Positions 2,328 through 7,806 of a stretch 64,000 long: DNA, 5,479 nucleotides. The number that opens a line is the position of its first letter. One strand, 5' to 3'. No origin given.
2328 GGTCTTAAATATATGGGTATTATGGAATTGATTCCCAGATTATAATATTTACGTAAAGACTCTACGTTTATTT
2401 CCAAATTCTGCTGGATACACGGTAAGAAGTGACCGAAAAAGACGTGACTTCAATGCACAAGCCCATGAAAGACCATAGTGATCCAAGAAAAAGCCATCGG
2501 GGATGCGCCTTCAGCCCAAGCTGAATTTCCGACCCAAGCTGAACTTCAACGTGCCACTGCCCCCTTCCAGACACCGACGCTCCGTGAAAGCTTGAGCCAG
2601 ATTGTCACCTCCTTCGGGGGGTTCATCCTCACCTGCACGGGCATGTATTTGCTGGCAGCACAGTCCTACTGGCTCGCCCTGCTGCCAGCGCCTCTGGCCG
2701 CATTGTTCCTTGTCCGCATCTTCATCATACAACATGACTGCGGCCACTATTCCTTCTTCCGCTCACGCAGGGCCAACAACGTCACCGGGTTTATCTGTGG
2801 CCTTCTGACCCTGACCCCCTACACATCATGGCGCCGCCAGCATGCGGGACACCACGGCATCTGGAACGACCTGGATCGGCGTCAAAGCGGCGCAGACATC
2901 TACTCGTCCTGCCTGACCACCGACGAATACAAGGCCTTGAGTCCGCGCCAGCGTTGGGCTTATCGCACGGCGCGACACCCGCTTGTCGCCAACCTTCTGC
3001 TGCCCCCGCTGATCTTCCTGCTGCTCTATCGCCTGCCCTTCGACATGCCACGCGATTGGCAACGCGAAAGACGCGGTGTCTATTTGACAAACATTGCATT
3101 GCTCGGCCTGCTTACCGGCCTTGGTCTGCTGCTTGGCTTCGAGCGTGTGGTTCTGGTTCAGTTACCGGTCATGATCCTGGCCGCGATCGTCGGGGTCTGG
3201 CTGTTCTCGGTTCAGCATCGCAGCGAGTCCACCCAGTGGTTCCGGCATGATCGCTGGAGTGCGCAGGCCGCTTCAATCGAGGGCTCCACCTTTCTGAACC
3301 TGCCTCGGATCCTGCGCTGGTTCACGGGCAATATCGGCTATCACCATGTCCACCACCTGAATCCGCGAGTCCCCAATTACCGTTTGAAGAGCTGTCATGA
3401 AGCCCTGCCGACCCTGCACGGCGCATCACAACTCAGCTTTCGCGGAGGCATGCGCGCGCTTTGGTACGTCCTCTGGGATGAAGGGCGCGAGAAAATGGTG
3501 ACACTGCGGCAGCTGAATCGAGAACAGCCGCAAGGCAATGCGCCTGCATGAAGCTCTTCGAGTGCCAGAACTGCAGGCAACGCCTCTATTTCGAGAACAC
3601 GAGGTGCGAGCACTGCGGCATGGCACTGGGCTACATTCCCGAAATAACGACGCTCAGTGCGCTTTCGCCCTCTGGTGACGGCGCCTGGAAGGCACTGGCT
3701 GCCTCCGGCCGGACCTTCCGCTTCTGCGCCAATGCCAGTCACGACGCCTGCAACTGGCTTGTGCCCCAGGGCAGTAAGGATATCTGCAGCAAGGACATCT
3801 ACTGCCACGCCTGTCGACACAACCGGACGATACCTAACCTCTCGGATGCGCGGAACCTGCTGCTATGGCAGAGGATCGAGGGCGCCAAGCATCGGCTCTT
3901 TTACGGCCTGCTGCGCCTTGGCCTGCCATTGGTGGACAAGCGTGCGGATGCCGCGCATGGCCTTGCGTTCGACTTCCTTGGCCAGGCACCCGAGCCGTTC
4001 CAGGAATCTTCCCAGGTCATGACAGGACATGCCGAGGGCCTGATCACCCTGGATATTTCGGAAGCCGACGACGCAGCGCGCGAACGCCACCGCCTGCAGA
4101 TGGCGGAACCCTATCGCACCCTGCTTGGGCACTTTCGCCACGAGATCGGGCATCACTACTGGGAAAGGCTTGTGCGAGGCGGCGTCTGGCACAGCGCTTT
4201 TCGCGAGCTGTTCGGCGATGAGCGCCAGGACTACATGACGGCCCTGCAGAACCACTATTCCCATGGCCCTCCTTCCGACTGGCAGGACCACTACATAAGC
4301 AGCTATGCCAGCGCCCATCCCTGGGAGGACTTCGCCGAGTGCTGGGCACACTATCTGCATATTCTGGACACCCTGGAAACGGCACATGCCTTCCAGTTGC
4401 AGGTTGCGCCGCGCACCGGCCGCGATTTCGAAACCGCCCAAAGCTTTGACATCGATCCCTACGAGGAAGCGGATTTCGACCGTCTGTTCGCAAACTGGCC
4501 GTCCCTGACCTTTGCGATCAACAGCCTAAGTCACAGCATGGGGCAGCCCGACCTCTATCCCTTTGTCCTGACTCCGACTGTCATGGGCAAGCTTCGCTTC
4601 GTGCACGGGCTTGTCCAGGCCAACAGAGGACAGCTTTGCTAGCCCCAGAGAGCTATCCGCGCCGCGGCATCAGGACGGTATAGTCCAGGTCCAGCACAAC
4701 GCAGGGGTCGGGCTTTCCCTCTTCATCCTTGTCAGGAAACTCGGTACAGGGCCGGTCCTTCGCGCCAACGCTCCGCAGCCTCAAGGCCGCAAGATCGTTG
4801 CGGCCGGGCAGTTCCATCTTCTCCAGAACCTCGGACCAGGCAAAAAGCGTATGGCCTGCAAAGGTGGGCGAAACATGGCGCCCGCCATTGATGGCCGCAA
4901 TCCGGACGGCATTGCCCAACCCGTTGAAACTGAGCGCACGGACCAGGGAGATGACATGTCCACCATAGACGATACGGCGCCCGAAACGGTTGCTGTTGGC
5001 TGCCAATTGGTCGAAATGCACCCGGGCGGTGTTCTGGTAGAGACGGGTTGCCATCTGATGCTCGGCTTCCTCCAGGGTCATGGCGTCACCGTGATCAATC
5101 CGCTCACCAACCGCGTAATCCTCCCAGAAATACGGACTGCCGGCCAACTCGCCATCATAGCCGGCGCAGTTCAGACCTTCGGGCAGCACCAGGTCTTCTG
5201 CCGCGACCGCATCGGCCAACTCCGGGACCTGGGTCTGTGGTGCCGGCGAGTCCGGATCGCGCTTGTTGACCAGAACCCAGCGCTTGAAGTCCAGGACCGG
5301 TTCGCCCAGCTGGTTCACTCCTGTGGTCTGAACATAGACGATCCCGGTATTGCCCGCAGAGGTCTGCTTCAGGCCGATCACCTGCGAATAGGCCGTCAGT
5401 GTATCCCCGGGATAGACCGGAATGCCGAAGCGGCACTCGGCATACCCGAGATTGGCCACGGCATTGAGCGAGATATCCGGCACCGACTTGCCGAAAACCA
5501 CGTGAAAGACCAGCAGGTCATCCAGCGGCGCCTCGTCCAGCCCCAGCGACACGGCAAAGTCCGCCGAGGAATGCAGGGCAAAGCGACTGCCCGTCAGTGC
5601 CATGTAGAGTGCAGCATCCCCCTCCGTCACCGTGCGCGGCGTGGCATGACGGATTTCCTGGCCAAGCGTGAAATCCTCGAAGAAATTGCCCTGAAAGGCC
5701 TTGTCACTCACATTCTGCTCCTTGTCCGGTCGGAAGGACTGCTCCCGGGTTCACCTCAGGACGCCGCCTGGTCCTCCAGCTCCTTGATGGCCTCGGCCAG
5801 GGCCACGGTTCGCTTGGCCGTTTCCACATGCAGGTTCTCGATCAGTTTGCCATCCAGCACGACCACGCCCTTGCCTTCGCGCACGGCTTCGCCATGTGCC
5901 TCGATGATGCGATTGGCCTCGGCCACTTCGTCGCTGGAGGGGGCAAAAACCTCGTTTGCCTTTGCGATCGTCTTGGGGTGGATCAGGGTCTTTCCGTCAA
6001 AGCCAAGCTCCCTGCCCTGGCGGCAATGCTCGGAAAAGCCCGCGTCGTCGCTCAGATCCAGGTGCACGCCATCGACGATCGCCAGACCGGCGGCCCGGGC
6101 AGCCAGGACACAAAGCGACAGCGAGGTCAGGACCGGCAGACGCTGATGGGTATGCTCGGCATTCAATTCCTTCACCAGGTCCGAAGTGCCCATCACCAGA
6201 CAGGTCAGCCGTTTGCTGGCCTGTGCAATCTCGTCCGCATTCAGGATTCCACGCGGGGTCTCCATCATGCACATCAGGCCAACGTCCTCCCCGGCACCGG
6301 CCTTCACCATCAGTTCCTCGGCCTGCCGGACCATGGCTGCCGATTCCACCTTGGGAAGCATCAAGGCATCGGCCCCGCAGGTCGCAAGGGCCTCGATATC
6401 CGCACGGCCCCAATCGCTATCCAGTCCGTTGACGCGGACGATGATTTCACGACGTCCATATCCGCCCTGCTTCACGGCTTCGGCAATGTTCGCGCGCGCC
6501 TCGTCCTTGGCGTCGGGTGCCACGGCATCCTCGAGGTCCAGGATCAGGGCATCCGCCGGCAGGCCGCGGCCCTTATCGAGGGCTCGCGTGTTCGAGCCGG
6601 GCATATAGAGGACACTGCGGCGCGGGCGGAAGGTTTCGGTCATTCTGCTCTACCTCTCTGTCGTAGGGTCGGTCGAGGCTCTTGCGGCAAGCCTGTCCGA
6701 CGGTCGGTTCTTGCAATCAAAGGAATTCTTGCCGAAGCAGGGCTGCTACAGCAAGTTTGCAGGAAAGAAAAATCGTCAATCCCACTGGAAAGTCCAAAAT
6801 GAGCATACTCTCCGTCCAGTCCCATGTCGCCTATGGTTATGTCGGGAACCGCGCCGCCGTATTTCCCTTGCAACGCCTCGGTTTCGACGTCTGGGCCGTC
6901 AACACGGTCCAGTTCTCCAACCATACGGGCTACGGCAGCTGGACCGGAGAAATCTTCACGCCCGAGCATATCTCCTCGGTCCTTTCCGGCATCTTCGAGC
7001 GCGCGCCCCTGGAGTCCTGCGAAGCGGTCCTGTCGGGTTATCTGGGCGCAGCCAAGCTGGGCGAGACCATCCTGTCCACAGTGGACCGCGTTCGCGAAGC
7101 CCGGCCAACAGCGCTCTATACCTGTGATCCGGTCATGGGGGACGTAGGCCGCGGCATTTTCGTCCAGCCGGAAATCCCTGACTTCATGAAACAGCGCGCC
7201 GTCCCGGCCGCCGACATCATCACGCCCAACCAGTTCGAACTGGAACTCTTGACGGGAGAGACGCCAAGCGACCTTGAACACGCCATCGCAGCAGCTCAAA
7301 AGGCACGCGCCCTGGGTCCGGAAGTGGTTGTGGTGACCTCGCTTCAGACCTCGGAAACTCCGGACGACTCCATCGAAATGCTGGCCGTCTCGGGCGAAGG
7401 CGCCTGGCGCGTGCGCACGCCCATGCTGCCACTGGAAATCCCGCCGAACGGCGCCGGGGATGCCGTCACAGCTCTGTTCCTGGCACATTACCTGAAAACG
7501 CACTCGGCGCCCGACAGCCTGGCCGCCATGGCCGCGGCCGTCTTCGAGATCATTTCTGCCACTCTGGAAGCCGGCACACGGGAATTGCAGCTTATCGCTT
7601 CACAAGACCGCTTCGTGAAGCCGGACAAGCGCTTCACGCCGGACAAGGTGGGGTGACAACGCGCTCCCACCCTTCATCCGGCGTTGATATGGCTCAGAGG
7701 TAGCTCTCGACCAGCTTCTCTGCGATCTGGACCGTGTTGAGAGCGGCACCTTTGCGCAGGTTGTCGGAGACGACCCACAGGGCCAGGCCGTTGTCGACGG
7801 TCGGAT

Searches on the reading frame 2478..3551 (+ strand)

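Call 44: search_protein_families(library=pfam, proteins=[window:2478-3551:+], max_evalue=0.0001)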
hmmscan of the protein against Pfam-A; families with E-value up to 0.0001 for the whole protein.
window:2478-3551:+ (357 aa): 1 family
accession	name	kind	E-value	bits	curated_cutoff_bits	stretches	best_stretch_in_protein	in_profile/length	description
PF00487.30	FA_desaturase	-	1.3e-35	123.9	29.7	1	65-312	3-240/253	Fatty acid desaturase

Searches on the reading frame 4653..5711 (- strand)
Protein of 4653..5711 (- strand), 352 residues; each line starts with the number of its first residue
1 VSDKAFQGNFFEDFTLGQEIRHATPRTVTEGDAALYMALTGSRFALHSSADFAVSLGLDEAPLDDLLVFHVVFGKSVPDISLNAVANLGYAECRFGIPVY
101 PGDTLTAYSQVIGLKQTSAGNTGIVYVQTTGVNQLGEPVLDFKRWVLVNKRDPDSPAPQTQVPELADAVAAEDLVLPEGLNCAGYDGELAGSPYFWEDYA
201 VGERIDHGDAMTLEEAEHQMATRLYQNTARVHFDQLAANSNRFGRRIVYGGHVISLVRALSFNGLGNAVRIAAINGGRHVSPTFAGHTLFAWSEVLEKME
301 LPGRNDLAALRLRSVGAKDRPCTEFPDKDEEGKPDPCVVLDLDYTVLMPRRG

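Call 44: search_protein_families(library=pfam, proteins=[window:4653-5711:-], max_evalue=0.0001)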
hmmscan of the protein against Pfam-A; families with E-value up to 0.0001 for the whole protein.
window:4653-5711:- (352 aa): 3 families
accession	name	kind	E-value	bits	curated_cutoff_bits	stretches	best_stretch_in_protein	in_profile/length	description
PF01575.25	MaoC_dehydratas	-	1.4e-21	76.8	27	2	16-130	6-120/123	MaoC like domain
PF19315.5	MC_hydratase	-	4.3e-18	66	26.5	1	7-311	20-329/353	Mesaconyl-CoA hydratase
PF13452.11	FAS1_DH_region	-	2.7e-07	31.2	22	1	79-141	69-131/132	FAS1-like, dehydratase domain region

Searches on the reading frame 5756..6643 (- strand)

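Call 44: search_protein_families(library=pfam, proteins=[window:5756-6643:-], max_evalue=0.0001)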
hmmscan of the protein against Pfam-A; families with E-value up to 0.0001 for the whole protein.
window:5756-6643:- (295 aa): 2 families
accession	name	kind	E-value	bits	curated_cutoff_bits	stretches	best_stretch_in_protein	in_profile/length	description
PF03328.21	HpcH_HpaI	-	1.4e-52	178.6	25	1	9-223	1-221/221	HpcH/HpaI aldolase/citrate lyase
PF15617.12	C-C_Bond_Lyase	-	5.5e-11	42.6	28.4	1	11-258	10-293/320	C-C_Bond_Lyase of the TIM-Barrel fold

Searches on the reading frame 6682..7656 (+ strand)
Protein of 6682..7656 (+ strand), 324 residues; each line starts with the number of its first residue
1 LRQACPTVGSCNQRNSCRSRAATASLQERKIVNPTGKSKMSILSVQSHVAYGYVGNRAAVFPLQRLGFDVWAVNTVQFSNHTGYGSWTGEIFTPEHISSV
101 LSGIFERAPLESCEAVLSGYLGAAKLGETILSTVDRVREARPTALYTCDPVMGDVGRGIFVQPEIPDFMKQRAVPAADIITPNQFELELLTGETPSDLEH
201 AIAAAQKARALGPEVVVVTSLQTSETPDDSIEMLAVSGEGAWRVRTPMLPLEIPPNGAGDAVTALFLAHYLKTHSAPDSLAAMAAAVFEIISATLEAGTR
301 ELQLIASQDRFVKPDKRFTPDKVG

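Call 44: search_protein_families(library=pfam, proteins=[window:6682-7656:+], max_evalue=0.0001)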
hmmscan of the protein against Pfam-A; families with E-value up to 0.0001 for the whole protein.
window:6682-7656:+ (324 aa): 2 families
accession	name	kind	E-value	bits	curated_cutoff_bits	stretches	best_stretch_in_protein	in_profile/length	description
PF08543.17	Phos_pyr_kin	-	1.5e-16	61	27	1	113-299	61-240/246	Phosphomethylpyrimidine kinase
PF00294.29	PfkB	-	2.8e-13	50.3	25.8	1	157-282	162-281/302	pfkB family carbohydrate kinase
